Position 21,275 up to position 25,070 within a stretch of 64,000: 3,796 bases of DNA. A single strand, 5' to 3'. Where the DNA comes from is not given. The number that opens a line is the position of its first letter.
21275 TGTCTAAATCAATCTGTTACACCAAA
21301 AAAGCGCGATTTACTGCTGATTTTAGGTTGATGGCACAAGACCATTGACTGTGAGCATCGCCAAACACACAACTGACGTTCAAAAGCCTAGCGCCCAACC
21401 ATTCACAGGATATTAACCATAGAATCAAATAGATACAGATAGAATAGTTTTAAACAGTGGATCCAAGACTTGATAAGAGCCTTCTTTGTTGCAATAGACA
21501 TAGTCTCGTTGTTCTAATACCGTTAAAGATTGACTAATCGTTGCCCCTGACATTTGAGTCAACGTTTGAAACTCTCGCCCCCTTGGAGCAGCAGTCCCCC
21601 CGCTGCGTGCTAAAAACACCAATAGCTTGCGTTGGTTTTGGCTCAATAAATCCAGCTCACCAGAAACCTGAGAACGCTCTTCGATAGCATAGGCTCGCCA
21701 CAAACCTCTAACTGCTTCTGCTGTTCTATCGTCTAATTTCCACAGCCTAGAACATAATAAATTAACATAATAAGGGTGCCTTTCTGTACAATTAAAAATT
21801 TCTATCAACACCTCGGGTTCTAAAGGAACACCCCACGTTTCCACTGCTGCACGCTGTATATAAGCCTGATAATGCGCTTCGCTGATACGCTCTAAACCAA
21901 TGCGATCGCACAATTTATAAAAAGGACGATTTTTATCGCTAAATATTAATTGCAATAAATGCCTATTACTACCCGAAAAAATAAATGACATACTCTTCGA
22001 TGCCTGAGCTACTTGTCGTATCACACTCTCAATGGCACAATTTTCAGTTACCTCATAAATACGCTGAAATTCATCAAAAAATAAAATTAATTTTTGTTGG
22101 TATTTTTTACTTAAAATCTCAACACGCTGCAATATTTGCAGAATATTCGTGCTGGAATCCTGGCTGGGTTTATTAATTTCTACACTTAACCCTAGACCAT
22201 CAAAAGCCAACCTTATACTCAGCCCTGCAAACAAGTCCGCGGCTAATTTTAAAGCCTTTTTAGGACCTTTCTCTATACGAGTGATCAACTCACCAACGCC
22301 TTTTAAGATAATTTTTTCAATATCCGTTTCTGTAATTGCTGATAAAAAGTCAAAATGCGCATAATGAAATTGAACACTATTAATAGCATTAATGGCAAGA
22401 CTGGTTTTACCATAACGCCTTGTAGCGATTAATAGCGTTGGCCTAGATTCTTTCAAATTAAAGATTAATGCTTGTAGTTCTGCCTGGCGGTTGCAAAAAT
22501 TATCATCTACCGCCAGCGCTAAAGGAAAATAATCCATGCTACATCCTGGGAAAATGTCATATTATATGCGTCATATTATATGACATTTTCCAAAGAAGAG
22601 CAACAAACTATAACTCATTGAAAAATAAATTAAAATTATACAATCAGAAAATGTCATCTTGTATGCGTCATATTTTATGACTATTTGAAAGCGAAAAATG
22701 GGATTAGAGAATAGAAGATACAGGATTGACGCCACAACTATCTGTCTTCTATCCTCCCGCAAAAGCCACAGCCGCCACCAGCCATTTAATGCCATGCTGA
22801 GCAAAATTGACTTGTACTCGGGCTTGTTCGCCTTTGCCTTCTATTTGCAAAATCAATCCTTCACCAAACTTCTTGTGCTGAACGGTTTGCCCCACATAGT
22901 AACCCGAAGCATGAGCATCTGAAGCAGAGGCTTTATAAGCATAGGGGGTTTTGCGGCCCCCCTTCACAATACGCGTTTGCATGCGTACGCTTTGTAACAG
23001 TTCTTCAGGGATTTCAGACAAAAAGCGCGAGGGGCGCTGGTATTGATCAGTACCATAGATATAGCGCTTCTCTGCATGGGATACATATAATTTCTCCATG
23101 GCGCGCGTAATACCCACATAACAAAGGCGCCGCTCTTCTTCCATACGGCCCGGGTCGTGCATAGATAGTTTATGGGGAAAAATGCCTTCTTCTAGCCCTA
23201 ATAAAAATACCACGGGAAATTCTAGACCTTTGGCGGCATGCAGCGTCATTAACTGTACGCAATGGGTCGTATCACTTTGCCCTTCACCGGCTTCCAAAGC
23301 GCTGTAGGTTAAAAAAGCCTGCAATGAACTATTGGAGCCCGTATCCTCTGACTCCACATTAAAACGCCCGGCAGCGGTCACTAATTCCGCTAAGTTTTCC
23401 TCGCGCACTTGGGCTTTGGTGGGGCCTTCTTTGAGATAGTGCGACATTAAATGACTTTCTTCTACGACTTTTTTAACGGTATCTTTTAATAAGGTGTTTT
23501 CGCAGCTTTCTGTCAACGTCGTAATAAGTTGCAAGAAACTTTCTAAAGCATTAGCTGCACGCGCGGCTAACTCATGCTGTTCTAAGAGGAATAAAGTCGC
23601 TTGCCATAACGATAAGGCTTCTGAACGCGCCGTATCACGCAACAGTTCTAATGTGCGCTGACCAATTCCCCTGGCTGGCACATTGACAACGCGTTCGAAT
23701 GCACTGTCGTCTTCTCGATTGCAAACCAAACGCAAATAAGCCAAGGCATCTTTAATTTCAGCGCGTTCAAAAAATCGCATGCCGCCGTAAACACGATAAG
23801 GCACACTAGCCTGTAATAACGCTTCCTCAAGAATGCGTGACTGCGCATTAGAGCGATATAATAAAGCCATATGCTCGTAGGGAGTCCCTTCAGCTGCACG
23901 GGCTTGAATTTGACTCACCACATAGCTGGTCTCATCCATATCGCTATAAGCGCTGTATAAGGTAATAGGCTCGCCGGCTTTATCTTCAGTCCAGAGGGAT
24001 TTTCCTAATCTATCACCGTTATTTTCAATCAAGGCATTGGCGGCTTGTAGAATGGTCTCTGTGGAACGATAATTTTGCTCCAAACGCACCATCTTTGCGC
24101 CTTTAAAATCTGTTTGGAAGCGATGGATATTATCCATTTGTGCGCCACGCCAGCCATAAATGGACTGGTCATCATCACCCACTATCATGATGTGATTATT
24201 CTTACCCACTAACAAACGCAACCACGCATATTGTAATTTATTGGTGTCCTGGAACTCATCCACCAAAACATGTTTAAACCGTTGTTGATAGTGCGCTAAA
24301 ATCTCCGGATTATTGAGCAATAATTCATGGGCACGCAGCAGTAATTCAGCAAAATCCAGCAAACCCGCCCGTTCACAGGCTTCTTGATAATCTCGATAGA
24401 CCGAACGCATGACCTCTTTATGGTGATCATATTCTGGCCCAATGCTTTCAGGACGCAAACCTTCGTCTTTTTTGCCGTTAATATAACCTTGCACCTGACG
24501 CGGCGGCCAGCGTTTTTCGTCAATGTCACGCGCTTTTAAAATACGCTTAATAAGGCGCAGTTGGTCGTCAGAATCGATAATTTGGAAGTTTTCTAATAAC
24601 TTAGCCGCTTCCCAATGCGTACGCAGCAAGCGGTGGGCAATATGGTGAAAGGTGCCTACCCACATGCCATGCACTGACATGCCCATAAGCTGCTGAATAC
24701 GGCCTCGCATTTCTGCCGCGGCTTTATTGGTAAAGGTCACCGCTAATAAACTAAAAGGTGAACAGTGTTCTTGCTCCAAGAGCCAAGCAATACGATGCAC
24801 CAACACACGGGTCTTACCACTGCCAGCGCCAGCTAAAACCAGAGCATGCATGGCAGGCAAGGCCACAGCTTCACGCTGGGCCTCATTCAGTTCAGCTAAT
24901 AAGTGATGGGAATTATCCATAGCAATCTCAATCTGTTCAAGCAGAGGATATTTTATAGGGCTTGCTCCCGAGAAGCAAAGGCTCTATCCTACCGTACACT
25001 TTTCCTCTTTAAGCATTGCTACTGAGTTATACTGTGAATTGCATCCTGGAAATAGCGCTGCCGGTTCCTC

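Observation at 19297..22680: Tandem paralogous archaeal-type AAA ATPase genes, each preceded by its own palindromic operator, separated by a transposon-scarred spacer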

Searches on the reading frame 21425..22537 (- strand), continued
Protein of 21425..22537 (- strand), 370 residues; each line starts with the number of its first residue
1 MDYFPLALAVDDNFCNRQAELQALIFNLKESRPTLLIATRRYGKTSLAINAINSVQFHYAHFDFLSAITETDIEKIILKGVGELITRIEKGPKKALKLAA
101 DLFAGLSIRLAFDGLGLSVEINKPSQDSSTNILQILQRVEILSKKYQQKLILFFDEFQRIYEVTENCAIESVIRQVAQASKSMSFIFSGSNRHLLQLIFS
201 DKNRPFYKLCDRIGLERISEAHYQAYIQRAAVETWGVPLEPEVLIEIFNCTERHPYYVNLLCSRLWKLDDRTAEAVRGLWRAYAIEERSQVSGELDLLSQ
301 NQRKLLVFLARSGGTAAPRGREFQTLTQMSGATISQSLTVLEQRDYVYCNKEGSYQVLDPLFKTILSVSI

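Call 85: find_encoding_contigs(protein=P0002, flank=6000, max_places=1)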
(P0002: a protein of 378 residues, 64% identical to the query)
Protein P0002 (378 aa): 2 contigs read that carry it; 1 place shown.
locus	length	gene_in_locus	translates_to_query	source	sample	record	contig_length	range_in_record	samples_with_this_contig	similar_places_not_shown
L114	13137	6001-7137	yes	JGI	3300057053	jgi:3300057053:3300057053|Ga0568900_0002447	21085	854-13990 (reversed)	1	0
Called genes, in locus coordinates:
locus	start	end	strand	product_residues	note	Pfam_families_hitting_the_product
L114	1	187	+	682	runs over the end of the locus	PF03030:H_PPase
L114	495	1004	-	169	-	PF12641:Flavodoxin_3 (faint), PF12682:Flavodoxin_4, PF12724:Flavodoxin_5 (weak)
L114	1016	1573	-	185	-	-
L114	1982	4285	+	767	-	-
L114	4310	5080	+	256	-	-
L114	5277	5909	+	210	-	PF13505:OMP_b-brl, PF01389:OmpA_membrane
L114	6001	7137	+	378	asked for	PF01637:ATPase_2, PF13173:AAA_14 (faint)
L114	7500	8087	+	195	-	PF00265:TK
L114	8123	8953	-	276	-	PF01048:PNP_UDP_1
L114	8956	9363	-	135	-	PF00383:dCMP_cyt_deam_1, PF08211:dCMP_cyt_deam_2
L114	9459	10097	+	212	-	PF01928:CYTH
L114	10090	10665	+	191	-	PF03602:Cons_hypoth95, PF05175:MTS, PF13847:Methyltransf_31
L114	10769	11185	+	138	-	PF00072:Response_reg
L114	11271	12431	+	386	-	PF00438:S-AdoMet_synt_N, PF02772:S-AdoMet_synt_M, PF02773:S-AdoMet_synt_C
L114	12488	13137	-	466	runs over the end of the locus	-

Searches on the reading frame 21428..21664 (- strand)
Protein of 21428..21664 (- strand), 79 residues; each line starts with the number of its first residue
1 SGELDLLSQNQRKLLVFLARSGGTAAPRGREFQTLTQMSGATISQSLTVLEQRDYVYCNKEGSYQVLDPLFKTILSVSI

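Call 66: search_solved_structures(query=A2, max_evalue=1)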
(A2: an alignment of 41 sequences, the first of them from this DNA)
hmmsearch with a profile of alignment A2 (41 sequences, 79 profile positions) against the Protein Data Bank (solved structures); distinct sequences matched with E-value up to 1: 68 (the best 60 are shown).
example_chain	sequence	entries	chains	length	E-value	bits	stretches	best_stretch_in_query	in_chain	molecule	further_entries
6fi9_A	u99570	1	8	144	0.00026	23.6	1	6-57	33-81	Transcriptional regulator ZitR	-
3b73_A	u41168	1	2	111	0.00054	22.6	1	14-66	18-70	PhiH1 repressor-like protein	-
5yhy_A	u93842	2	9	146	0.00063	22.4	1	6-57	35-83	Zinc transport transcriptional regulator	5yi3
5yhx_A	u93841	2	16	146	0.00082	22.1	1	6-57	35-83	Zinc transport transcriptional regulator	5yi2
5yi0_B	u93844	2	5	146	0.001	21.7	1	6-57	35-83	Zinc transport transcriptional regulator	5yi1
3tgn_A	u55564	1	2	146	0.0013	21.4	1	7-61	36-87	Adc operon repressor AdcR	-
5yhz_A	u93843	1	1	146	0.0013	21.4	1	6-57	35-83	Zinc transport transcriptional regulator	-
5jlu_A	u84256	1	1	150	0.0019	20.9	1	6-60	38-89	Adhesin competence repressor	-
5jls_A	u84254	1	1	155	0.002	20.8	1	6-60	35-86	Adhesin competence repressor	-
3hrs_A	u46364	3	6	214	0.0025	20.5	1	9-73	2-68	Metalloregulator ScaR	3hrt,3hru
5cvi_A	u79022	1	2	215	0.0037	20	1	8-65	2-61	SloR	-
9ill_A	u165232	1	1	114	0.0039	19.9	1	12-61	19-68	Transcriptional regulator SarA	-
1stz_A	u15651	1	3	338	0.0042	19.8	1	4-60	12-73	Heat-inducible transcription repressor hrcA homolog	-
9ilk_A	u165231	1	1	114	0.0069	19.1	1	11-61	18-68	Transcriptional regulator SarA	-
2frh_A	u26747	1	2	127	0.0081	18.9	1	11-61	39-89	Staphylococcal accessory regulator A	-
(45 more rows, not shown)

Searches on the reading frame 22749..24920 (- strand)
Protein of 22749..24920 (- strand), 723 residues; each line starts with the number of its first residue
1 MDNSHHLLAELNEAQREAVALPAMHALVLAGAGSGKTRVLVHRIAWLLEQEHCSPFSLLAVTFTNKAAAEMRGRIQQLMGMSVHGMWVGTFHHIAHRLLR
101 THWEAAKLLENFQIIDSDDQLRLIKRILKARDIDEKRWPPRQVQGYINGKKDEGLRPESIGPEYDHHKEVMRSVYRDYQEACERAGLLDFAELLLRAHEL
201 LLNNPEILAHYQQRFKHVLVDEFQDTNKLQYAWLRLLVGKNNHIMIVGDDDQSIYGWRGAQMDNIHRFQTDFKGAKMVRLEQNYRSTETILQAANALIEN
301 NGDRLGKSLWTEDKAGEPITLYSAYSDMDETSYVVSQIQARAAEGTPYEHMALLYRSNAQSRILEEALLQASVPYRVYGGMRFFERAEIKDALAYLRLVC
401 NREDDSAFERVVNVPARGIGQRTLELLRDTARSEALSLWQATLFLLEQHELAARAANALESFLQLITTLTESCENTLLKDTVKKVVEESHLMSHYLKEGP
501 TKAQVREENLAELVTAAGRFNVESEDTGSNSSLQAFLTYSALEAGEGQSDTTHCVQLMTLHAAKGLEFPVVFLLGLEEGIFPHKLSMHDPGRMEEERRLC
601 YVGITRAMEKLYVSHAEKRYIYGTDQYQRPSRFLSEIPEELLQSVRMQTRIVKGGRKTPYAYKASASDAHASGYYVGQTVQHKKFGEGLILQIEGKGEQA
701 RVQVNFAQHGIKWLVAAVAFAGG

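Call 45: search_protein_families(library=pfam, proteins=[window:22749-24920:-], max_evalue=0.01)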
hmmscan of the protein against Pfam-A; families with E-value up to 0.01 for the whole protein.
window:22749-24920:- (723 aa): 9 families
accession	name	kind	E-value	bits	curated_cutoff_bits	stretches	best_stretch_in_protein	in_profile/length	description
PF00580.27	UvrD-helicase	-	4.7e-93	312.2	23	1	11-273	1-271/271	UvrD/REP helicase N-terminal domain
PF13361.12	UvrD_C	-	6.2e-81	273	25.6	1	278-617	1-349/350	UvrD-like helicase C-terminal domain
PF13245.12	AAA_19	-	8.8e-24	84.6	25.1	1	15-256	1-132/134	AAA domain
PF21196.3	PcrA_UvrD_tudor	-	2e-11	44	23.9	1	676-719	1-44/48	PcrA/UvrD tudor domain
PF13538.12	UvrD_C_2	-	5.6e-09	36.2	27.4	1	557-613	4-51/52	UvrD-like helicase C-terminal domain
PF13604.12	AAA_30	-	4.7e-07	30.2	27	0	11-85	2-75/191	AAA domain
PF01443.25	Viral_helicase1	-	4.3e-05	23.9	21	0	549-612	171-225/228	Viral superfamily 1 RNA helicase core domain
PF13401.12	AAA_22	-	0.00092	20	27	0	26-129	8-109/130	AAA domain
PF13086.12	AAA_11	-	0.0037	17.5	27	0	10-77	1-74/257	AAA domain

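Call 49: list_cluster_members(proteins=[P0001, P0121, window:22749-24920:-])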
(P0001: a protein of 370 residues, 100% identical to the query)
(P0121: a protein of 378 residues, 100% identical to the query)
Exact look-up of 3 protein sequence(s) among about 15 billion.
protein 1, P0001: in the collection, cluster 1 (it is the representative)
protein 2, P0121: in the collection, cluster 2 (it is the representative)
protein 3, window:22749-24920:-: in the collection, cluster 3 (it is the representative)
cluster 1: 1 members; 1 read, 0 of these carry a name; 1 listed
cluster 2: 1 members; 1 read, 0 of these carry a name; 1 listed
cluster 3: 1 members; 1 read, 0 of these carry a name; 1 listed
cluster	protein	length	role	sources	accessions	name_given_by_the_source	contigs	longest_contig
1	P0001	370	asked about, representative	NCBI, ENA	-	-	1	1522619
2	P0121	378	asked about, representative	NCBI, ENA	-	-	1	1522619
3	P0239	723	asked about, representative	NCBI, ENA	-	-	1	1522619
